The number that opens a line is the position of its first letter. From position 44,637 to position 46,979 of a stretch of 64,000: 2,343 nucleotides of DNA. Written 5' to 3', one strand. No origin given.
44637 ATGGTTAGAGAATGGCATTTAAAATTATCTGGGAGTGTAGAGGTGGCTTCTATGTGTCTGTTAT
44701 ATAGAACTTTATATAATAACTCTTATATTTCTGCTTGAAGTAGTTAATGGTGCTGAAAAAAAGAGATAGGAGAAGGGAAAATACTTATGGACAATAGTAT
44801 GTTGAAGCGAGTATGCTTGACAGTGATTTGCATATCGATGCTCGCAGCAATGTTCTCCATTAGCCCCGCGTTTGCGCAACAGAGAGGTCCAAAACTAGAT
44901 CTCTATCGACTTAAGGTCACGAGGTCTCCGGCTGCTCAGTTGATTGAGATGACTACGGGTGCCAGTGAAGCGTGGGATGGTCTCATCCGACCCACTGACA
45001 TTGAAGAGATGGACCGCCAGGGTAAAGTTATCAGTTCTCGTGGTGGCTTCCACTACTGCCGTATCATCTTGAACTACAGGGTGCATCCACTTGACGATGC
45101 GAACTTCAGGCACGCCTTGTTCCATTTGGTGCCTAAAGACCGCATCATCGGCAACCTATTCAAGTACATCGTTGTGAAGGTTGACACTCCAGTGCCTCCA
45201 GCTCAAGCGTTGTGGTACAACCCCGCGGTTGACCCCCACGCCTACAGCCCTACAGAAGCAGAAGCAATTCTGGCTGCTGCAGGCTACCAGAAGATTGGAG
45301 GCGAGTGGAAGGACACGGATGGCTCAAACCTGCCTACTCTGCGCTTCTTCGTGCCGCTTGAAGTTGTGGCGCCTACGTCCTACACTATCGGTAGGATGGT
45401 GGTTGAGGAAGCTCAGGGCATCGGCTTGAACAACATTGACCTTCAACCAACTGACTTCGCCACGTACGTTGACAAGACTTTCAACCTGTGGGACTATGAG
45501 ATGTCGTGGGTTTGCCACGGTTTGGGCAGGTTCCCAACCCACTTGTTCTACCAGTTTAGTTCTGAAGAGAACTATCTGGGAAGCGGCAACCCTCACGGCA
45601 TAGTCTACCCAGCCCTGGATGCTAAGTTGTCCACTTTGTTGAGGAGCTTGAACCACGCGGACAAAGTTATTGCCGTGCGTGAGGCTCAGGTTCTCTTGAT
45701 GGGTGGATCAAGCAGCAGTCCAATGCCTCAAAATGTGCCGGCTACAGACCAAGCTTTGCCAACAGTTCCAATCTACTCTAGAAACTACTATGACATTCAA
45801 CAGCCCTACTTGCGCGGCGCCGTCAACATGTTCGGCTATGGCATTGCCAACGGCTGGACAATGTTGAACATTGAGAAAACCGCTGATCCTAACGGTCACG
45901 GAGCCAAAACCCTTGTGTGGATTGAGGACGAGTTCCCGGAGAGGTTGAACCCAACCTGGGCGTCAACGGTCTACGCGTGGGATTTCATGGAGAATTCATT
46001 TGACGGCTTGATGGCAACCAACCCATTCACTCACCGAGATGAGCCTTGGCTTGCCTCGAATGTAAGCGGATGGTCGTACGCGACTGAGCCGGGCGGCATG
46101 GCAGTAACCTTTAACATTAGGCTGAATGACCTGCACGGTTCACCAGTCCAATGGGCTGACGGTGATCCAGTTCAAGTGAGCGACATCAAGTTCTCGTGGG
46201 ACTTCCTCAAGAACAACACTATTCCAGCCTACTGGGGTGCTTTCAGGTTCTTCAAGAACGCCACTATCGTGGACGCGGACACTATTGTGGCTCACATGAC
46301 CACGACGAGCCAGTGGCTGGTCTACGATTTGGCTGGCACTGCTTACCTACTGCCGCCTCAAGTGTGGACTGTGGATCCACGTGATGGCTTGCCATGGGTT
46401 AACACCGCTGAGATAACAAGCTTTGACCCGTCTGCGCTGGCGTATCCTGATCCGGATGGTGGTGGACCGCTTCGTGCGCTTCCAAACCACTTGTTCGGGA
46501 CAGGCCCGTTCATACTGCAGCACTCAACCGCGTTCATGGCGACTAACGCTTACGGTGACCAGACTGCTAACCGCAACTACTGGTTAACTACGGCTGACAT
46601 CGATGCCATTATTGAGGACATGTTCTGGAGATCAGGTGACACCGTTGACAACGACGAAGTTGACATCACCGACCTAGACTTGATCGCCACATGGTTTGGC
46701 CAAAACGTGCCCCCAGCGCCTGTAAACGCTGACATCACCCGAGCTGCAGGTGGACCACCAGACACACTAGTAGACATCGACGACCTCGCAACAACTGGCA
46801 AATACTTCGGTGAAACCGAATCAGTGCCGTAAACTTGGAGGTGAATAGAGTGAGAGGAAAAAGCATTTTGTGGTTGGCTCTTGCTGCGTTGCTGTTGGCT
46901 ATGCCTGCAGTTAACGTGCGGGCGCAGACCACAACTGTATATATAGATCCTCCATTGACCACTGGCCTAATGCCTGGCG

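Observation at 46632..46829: An ABC substrate-binding protein that carries a dockerin instead of a lipid or TM anchor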

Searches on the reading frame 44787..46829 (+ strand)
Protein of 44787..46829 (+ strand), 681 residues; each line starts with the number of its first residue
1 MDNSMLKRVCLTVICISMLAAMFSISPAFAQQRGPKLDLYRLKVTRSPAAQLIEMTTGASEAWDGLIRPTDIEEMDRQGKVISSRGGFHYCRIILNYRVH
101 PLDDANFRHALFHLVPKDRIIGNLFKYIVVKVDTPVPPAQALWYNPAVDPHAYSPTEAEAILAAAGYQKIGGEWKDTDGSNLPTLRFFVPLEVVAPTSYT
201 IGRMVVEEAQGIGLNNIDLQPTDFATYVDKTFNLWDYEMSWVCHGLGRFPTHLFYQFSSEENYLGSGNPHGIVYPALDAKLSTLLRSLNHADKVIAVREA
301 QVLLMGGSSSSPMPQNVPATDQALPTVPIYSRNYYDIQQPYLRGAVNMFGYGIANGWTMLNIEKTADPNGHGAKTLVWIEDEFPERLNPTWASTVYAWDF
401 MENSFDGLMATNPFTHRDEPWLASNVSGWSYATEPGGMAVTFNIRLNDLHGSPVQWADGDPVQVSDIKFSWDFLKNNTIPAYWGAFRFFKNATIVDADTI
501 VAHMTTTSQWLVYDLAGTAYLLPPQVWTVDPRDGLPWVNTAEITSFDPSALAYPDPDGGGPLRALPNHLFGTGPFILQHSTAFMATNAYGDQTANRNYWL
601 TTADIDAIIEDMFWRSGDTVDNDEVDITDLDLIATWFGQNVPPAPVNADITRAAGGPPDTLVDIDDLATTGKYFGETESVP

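Call 3: search_protein_families(library=pfam, proteins=[window:44787-46829:+], max_evalue=1)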
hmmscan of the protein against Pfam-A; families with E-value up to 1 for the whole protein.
window:44787-46829:+ (681 aa): 1 family
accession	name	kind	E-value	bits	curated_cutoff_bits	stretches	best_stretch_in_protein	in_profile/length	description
PF00496.27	SBP_bac_5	-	1.4e-30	107.1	32.4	2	32-247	143-349/368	Bacterial extracellular solute-binding proteins, family 5 Middle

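Call 6: search_solved_structures(query=window:44787-46829:+, max_evalue=1, show_alignments=2)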
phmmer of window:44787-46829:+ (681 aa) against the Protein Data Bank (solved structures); distinct sequences matched with E-value up to 1: 20.
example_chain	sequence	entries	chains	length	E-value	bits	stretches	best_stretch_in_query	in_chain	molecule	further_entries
8upi_A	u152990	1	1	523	1.3e-10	43.3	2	22-168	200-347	Peptide ABC transporter substrate-binding protein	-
3m8u_A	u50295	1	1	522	3.3e-09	38.7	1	43-304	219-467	Heme-binding protein A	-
8z1y_F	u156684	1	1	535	3.6e-08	35.3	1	68-169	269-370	Dipeptide-binding protein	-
8z1z_F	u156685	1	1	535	3.7e-08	35.3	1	68-169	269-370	Dipeptide-binding protein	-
1dpp_A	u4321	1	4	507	2e-07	32.9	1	68-169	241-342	DIPEPTIDE BINDING PROTEIN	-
1dpe_A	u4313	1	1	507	2.8e-07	32.4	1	68-169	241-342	DIPEPTIDE-BINDING PROTEIN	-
4ony_A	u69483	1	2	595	2.9e-07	32.3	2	142-312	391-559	Extracellular solute-binding protein family 5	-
3tpa_A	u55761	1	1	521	6.9e-07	31.1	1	70-168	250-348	Heme-binding protein A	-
5icq_A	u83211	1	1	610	8.8e-06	27.4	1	373-505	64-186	Methylocystis parvus OBBP MbnE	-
5f1q_A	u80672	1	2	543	0.00019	23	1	35-167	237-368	Periplasmic dipeptide transport protein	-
8are_A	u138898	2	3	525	0.0018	19.7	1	383-483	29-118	Oligopeptide-binding protein OppA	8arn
7z8e_A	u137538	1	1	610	0.012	17.1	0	453-495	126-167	ABC transporter substrate-binding protein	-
2d5w_A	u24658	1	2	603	0.029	15.8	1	88-170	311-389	peptide ABC transporter, peptide-binding protein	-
4oet_A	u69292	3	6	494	0.039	15.3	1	89-179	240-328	Putative peptide ABC-transport system periplasmic peptide-binding protein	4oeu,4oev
6ofq_A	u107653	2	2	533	0.064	14.6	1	34-168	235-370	Heme-binding protein A / AI-2 binding protein A | Heme-binding protein A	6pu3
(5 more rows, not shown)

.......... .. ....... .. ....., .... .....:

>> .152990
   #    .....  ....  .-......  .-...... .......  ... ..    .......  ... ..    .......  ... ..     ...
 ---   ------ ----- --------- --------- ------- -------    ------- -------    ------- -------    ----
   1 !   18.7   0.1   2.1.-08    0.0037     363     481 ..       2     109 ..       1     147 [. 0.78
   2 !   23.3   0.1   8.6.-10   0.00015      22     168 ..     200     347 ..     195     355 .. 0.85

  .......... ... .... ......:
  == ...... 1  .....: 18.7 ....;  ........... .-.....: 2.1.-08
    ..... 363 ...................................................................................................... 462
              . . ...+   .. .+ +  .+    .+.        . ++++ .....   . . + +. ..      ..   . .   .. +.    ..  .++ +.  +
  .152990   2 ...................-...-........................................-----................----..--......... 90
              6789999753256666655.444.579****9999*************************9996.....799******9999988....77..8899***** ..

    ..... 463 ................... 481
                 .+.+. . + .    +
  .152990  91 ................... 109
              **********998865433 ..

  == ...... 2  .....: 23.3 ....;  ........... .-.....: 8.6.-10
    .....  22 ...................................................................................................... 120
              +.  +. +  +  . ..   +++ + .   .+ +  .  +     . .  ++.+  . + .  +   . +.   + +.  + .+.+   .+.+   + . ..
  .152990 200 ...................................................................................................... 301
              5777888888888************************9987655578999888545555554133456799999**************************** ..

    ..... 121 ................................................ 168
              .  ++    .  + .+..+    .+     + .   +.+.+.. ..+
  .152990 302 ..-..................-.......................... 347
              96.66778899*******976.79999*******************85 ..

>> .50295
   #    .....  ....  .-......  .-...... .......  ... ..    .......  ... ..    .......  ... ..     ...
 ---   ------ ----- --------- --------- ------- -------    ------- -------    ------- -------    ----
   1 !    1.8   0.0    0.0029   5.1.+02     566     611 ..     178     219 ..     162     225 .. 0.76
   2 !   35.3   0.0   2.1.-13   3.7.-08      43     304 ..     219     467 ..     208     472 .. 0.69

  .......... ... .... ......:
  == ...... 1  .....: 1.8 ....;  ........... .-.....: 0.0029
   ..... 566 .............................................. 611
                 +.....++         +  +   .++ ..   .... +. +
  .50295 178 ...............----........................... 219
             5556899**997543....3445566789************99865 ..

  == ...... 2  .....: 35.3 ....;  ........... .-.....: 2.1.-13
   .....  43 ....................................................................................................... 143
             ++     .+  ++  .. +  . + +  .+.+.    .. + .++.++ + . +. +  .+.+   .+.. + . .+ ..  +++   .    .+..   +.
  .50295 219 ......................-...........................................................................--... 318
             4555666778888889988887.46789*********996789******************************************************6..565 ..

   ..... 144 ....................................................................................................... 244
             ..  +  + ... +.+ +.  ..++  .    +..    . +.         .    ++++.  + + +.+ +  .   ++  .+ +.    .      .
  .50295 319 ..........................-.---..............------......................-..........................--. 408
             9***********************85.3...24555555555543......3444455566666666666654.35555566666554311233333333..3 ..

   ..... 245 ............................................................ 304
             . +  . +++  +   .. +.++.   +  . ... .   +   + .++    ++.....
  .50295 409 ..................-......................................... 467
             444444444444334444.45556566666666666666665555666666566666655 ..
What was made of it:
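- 44883..45872 (+): First part of the permuted fold (aa 33-362). It corresponds to residues ~200-470 of canonical cluster-C binding proteins. Call 6 (query 22-168 aligns to 8upi_A 200-347; query 43-304 aligns to 3m8u 219-467).
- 45873..46586 (+): Second part of the permuted fold (aa 363-600). It corresponds to the canonical N-terminal ~220 residues. Call 6 (query 363-481 aligns to 8upi_A 2-109; query 566-611 aligns to 3m8u 178-219).
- On Cluster-C ABC substrate-binding proteins (Pfam SBP_bac_5; OppA/DppA/NikA): The canonical residues ~200-470 come first and ~1-220 second (call 6).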

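Call 8: find_homologous_proteins(query=window:44787-46829:+, max_evalue=0.001)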
Query window:44787-46829:+ (681 aa): 70 proteins with E <= 0.001 among 8000 candidates.
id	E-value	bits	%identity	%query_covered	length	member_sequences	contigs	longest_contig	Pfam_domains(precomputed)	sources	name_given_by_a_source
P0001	0.0e+0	1607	100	100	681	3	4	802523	PF00496.28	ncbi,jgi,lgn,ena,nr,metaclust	ncbi:MAG TPA: ABC transporter substrate-binding protein [Candidatus Bathyarchaeia archaeon]|nr:ABC t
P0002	0.0e+0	1124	72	99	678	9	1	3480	PF00496.28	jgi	jgi:ABC-type transport system substrate-binding protein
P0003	0.0e+0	1100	70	100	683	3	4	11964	PF00496.28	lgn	-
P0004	1.7e-261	888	68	83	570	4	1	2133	PF00496.28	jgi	jgi:hypothetical protein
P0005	6.5e-261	886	58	100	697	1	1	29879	PF00496.28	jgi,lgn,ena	-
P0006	6.9e-257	872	58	100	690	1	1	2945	PF00496.28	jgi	jgi:ABC-type transport system substrate-binding protein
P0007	1.6e-254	865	57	100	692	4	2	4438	PF00496.28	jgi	jgi:ABC-type transport system substrate-binding protein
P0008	4.6e-252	856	57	95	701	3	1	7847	PF00496.28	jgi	jgi:ABC-type transport system substrate-binding protein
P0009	2.1e-248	844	57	95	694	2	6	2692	PF00496.28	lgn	-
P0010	1.2e-246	839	59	97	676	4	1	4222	PF00496.28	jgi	jgi:ABC-type transport system substrate-binding protein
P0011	2.6e-246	837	59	97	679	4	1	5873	PF00496.28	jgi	jgi:ABC-type transport system substrate-binding protein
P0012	1.9e-245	835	60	92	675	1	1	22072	PF00496.28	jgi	jgi:ABC-type transport system substrate-binding protein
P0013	6.1e-242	823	67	81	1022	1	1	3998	PF00404.25,PF00963.25,PF00496.28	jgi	jgi:hypothetical protein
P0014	1.5e-235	802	55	100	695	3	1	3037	PF00496.28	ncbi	-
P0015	1.7e-233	795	58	90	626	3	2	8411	PF00496.28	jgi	jgi:hypothetical protein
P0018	5.8e-225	767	55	97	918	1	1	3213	PF00404.25,PF00963.25,PF00496.28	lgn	-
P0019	7.4e-224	763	54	96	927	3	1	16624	PF00404.25,PF00963.25,PF00496.28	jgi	-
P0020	4.4e-222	757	54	100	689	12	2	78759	PF00496.28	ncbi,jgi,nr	ncbi:hypothetical protein E3J74_00640 [Candidatus Bathyarchaeota archaeon]|nr:MAG: hypothetical prot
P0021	4.9e-220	751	53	98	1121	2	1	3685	PF00404.25,PF00496.28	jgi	-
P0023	1.5e-212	726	52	100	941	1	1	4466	PF00404.25,PF00963.25,PF00496.28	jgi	jgi:ABC-type transport system substrate-binding protein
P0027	1.4e-203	696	51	97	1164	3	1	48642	PF00963.25,PF00496.28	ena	-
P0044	5.3e-95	337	36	96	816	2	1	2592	PF00404.25,PF00496.28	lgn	-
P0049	6.1e-89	317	35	96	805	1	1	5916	PF00404.25,PF00496.28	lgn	-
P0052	1.8e-86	309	34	96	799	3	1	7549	PF00404.25,PF00496.28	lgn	-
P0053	2.3e-86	309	34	95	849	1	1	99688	PF00404.25,PF00496.28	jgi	jgi:ABC-type transport system substrate-binding protein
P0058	7.7e-82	294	33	95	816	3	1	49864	PF00404.25,PF00496.28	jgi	jgi:ABC-type transport system substrate-binding protein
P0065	1.3e-68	250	32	95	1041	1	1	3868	PF00404.25,PF00496.28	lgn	-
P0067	1.5e-64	237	30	95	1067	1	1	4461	PF00404.25,PF00496.28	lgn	-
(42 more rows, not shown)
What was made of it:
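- On Dockerin module (Pfam PF00404 Dockerin_1; type I-III dockerins): Relatives with the tail in the same columns do carry precomputed PF00404 hits (P0044, P0049, P0052, P0053, P0058, P0065, P0067; call 8).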

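Call 32: find_encoding_contigs(protein=P0053, flank=10000, max_places=2)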
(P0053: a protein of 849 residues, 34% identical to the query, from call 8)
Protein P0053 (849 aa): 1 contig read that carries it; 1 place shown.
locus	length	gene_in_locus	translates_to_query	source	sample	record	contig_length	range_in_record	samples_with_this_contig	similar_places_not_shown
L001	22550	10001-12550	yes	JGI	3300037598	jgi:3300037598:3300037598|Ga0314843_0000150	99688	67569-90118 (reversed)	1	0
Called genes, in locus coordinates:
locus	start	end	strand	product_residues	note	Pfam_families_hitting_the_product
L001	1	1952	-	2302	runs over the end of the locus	-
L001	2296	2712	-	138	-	PF00072:Response_reg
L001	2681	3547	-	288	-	PF00512:HisKA, PF02518:HATPase_c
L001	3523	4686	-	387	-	PF00989:PAS, PF08448:PAS_4 (faint), PF13188:PAS_8, PF13426:PAS_9, PF01590:GAF (weak), PF13185:GAF_2, PF13492:GAF_3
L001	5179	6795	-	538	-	PF04675:DNA_ligase_A_N, PF01068:DNA_ligase_A_M, PF09414:RNA_ligase (weak), PF04679:DNA_ligase_A_C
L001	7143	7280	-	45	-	-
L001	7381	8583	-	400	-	PF00155:Aminotran_1_2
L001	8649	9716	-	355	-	PF08240:ADH_N, PF16912:Glu_dehyd_C, PF00107:ADH_zinc_N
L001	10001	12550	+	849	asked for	PF00496:SBP_bac_5, PF00404:Dockerin_1 (weak)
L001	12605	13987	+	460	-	PF00963:Cohesin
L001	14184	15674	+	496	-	PF07494:Reg_prop (faint), PF13088:BNR_2 (weak), PF15892:BNR_4 (weak), PF00404:Dockerin_1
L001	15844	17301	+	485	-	PF00963:Cohesin, PF18911:PKD_4, PF00801:PKD, PF22352:K319L-like_PKD (weak), PF07705:CARDB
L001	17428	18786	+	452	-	PF00963:Cohesin (faint), PF00801:PKD, PF18911:PKD_4, PF07705:CARDB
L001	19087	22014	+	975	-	PF00963:Cohesin (weak), PF18911:PKD_4, PF00801:PKD, PF22352:K319L-like_PKD (faint), PF07705:CARDB, PF00801:PKD, PF18911:PKD_4, PF07705:CARDB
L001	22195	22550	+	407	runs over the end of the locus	PF13088:BNR_2, PF07676:PD40 (faint), PF15892:BNR_4, PF13088:BNR_2 (weak), PF00404:Dockerin_1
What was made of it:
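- The order SBP-Doc, Coh-X, BNR-Doc, Coh-anchor, Coh-anchor is conserved even where no ABC genes are adjacent (L001, call 32).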

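Call 33: find_encoding_contigs(protein=P0020, flank=10000, max_places=1)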
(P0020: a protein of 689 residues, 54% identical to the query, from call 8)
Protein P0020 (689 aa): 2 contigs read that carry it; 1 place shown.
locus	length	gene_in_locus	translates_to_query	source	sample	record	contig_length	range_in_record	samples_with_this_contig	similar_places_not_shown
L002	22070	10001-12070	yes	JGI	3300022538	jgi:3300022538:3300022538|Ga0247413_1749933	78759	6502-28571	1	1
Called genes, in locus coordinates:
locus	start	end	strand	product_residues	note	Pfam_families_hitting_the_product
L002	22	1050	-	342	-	PF00005:ABC_tran, PF08352:oligo_HPY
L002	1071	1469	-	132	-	-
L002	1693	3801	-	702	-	PF13229:Beta_helix, PF05048:NosD, PF13229:Beta_helix (weak), PF00801:PKD, PF18911:PKD_4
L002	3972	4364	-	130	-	-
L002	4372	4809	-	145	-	-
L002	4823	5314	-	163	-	-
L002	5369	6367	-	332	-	PF00005:ABC_tran, PF13401:AAA_22 (weak), PF08352:oligo_HPY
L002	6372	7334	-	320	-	PF00005:ABC_tran, PF08352:oligo_HPY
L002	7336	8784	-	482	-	PF12911:OppC_N, PF00528:BPD_transp_1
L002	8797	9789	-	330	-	PF19300:BPD_transp_1_N (weak), PF00528:BPD_transp_1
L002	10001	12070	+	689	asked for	PF00496:SBP_bac_5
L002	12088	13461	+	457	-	-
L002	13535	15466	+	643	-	PF13088:BNR_2 (faint), PF07705:CARDB (weak), PF00404:Dockerin_1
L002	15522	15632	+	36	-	-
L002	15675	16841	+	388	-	PF00963:Cohesin, PF00801:PKD, PF18911:PKD_4, PF07705:CARDB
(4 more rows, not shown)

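Call 34: find_encoding_contigs(protein=P0027, flank=10000, max_places=1)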
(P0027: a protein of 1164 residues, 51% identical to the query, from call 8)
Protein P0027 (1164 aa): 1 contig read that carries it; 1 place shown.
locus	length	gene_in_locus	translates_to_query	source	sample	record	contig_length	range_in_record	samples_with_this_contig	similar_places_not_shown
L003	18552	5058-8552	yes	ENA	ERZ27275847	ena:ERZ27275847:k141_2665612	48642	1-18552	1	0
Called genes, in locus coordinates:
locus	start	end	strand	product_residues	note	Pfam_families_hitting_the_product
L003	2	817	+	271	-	?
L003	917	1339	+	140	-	-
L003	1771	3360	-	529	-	PF01364:Peptidase_C25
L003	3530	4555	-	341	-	PF00005:ABC_tran, PF08352:oligo_HPY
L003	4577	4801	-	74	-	-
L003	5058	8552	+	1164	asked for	PF00496:SBP_bac_5, PF00963:Cohesin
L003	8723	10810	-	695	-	PF05048:NosD, PF13229:Beta_helix, PF05048:NosD (weak), PF13229:Beta_helix, PF00801:PKD, PF18911:PKD_4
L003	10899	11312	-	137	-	-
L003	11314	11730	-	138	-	-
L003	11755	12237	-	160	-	-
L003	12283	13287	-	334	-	PF00005:ABC_tran, PF08352:oligo_HPY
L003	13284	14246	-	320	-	PF00005:ABC_tran, PF08352:oligo_HPY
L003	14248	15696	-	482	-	PF12911:OppC_N, PF00528:BPD_transp_1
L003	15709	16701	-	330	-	PF19300:BPD_transp_1_N, PF00528:BPD_transp_1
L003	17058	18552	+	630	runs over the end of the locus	PF00496:SBP_bac_5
